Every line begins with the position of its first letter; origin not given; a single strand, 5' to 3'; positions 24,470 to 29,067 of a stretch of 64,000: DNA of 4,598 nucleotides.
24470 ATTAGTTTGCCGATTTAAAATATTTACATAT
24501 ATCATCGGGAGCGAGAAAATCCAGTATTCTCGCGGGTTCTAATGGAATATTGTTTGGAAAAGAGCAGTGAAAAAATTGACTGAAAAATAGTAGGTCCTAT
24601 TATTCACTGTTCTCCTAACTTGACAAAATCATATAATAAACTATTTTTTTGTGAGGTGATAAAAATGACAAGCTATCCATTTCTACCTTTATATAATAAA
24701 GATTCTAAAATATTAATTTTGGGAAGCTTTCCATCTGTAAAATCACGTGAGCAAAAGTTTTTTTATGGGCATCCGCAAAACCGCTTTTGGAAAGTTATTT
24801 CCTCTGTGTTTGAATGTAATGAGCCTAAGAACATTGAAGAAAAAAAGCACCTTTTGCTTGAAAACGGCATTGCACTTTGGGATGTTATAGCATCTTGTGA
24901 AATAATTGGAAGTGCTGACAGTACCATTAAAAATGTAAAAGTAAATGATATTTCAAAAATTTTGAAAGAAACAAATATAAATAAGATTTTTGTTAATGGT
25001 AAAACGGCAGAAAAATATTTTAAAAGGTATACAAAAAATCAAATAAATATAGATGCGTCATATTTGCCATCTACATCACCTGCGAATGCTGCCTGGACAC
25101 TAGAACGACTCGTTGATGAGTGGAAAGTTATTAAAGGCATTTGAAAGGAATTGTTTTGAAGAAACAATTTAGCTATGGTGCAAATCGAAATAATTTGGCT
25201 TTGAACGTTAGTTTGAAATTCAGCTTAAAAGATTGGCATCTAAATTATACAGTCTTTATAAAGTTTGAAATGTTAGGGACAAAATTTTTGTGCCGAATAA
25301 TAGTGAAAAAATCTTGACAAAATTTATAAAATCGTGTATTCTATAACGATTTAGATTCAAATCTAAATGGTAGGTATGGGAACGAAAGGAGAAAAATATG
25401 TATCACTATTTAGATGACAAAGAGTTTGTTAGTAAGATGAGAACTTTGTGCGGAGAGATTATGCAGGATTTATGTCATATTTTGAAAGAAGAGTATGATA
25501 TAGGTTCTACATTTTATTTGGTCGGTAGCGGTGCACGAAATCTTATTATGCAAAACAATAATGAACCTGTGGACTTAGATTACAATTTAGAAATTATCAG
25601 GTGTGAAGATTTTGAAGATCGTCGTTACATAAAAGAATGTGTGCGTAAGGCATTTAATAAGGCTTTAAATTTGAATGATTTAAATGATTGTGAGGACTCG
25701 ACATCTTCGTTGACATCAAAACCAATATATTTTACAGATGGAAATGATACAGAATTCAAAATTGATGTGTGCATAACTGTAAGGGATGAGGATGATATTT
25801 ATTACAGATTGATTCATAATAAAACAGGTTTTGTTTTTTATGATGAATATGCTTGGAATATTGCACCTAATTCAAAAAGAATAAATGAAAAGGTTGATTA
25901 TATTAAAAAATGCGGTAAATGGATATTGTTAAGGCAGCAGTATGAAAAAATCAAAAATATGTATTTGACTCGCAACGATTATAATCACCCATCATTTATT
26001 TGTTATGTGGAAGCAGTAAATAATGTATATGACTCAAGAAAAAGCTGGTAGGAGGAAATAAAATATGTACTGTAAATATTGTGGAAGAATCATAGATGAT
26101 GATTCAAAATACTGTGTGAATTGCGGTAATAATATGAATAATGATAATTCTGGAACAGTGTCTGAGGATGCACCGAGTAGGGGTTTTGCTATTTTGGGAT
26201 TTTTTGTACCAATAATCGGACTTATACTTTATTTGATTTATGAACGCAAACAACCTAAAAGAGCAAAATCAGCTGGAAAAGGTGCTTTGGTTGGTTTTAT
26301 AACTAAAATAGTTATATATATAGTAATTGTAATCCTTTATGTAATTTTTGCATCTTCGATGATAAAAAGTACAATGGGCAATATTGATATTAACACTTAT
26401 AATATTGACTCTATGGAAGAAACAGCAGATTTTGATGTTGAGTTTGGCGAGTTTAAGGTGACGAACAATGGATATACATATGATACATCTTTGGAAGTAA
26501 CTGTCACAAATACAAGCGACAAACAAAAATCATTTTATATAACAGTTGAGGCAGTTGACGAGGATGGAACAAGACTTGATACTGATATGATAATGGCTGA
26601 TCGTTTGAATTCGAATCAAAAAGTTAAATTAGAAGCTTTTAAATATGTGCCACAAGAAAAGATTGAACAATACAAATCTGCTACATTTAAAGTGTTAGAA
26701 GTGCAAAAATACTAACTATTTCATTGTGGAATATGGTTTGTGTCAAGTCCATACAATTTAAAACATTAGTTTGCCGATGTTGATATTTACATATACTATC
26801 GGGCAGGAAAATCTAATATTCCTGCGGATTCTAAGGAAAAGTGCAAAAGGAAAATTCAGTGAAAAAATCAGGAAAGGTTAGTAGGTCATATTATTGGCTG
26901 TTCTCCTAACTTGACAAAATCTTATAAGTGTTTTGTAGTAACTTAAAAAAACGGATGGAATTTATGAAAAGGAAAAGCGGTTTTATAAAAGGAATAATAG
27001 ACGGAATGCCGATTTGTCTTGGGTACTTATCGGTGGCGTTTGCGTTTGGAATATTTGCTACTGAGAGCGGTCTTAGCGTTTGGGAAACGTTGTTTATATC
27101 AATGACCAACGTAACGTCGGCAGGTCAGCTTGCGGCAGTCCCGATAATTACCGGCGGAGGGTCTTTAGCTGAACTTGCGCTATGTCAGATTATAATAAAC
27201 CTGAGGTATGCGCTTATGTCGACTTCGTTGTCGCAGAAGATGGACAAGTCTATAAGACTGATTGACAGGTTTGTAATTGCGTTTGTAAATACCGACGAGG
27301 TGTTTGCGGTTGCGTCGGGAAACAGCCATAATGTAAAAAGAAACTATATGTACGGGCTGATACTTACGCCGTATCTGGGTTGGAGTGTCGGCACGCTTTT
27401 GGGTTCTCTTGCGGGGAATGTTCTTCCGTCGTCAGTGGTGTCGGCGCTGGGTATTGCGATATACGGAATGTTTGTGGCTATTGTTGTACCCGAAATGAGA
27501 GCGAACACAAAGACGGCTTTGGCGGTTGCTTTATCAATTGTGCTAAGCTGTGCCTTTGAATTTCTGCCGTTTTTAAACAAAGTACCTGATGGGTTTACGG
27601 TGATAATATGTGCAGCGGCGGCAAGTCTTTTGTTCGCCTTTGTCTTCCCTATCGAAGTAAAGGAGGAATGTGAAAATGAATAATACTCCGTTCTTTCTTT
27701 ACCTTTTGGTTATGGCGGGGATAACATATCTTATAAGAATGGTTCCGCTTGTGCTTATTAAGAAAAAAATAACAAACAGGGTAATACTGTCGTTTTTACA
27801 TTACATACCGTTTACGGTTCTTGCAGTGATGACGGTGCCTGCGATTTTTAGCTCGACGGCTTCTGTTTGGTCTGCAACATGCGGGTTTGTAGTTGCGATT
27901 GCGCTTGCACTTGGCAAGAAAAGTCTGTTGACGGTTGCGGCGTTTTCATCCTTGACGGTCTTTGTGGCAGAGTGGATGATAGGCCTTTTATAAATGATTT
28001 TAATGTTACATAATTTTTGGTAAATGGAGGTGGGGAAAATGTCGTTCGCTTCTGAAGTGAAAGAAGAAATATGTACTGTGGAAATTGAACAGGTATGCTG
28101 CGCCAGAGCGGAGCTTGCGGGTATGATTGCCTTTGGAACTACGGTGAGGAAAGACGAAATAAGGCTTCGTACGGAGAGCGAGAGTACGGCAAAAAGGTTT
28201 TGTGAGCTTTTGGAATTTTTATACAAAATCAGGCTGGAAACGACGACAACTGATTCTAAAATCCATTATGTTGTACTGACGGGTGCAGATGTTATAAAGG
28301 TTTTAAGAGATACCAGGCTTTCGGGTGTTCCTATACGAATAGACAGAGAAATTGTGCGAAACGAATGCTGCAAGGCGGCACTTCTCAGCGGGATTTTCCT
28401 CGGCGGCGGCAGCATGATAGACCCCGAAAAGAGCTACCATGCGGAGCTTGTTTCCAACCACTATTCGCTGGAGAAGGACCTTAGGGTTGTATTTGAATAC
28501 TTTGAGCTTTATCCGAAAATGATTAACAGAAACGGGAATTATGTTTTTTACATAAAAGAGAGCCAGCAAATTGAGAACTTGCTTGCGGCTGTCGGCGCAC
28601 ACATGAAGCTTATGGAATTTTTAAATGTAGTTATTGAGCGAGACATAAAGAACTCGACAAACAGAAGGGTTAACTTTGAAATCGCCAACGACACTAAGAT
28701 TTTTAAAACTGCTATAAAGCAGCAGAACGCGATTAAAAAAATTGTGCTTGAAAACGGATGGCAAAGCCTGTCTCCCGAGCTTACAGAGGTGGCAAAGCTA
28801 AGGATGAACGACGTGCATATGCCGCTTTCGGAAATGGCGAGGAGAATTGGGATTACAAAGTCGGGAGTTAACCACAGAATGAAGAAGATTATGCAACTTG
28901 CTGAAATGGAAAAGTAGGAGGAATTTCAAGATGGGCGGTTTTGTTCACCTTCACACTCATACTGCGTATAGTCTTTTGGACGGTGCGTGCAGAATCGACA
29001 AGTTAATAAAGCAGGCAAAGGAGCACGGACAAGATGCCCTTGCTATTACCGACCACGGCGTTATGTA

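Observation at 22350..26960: Four same-strand gene units separated by one ~190-bp structured junction element bounded by inverted repeats (cassette-array-like island)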

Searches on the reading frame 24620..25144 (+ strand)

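Call 8: search_protein_families(library=pfam, proteins=[window:24620-25144:+])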
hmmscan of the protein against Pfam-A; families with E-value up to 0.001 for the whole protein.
window:24620-25144:+ (174 aa): 1 family
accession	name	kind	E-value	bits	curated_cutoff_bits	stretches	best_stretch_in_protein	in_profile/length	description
PF03167.25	UDG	-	1.3e-11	45.2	24.3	1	23-160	2-124/141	Uracil DNA glycosylase superfamily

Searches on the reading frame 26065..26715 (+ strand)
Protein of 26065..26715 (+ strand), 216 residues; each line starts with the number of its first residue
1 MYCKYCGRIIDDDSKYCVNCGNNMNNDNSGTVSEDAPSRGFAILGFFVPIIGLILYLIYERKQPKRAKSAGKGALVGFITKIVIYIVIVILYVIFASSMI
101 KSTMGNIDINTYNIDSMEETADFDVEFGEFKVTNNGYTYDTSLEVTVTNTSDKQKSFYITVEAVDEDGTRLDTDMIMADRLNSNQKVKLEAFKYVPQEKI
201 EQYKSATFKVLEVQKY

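Call 8: search_protein_families(library=pfam, proteins=[window:26065-26715:+])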
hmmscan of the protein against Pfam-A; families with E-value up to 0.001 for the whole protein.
window:26065-26715:+ (216 aa): 2 families
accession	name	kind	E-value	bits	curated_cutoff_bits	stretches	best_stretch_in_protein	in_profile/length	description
PF13240.11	Zn_Ribbon_1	-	2.1e-05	24.6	25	1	2-22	1-21/23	zinc-ribbon domain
PF04306.18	DUF456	-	0.0004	21.1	29.4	1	45-95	74-134/139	Protein of unknown function (DUF456)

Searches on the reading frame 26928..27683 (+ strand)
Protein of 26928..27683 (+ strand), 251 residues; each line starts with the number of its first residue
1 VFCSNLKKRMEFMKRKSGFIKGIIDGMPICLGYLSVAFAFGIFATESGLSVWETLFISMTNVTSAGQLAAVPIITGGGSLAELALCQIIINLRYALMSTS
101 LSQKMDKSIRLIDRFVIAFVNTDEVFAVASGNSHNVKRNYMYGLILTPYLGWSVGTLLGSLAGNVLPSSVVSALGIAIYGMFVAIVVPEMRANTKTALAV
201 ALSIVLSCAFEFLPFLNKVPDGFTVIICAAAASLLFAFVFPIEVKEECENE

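Call 8: search_protein_families(library=pfam, proteins=[window:26928-27683:+])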
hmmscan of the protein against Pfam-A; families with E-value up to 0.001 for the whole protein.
window:26928-27683:+ (251 aa): 1 family
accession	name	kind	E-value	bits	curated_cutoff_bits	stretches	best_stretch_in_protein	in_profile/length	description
PF03591.19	AzlC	-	3.8e-41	141.2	32.1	1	28-166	1-137/137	AzlC protein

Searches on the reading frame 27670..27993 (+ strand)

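Call 8: search_protein_families(library=pfam, proteins=[window:27670-27993:+])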
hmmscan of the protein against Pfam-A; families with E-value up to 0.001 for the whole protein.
window:27670-27993:+ (107 aa): 1 family
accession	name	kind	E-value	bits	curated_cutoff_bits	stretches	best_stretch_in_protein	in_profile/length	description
PF05437.17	AzlD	-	7.5e-14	52.1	23.7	1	9-99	2-97/99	Branched-chain amino acid transport protein (AzlD)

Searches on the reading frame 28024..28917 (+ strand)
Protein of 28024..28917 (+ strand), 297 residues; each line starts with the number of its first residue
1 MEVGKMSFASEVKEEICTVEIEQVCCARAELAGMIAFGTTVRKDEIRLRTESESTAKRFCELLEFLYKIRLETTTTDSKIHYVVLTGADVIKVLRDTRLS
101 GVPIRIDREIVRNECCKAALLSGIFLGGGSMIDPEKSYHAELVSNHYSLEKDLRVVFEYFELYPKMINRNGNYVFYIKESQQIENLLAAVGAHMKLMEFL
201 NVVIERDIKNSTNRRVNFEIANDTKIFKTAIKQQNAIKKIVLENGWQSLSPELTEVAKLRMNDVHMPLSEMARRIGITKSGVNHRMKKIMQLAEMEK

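Call 8: search_protein_families(library=pfam, proteins=[window:28024-28917:+])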
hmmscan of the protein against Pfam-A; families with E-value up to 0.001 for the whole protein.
window:28024-28917:+ (297 aa): 3 families
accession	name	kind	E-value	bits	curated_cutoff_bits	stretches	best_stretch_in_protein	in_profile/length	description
PF02650.20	HTH_WhiA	-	9e-23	80.9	27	1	213-293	2-84/84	WhiA C-terminal HTH domain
PF14527.11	LAGLIDADG_WhiA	-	5e-22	78.3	23.2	1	118-209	2-93/93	WhiA LAGLIDADG-like domain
PF10298.14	WhiA_N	-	1.4e-05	25.5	23.4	1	25-99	2-85/86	WhiA N-terminal LAGLIDADG-like domain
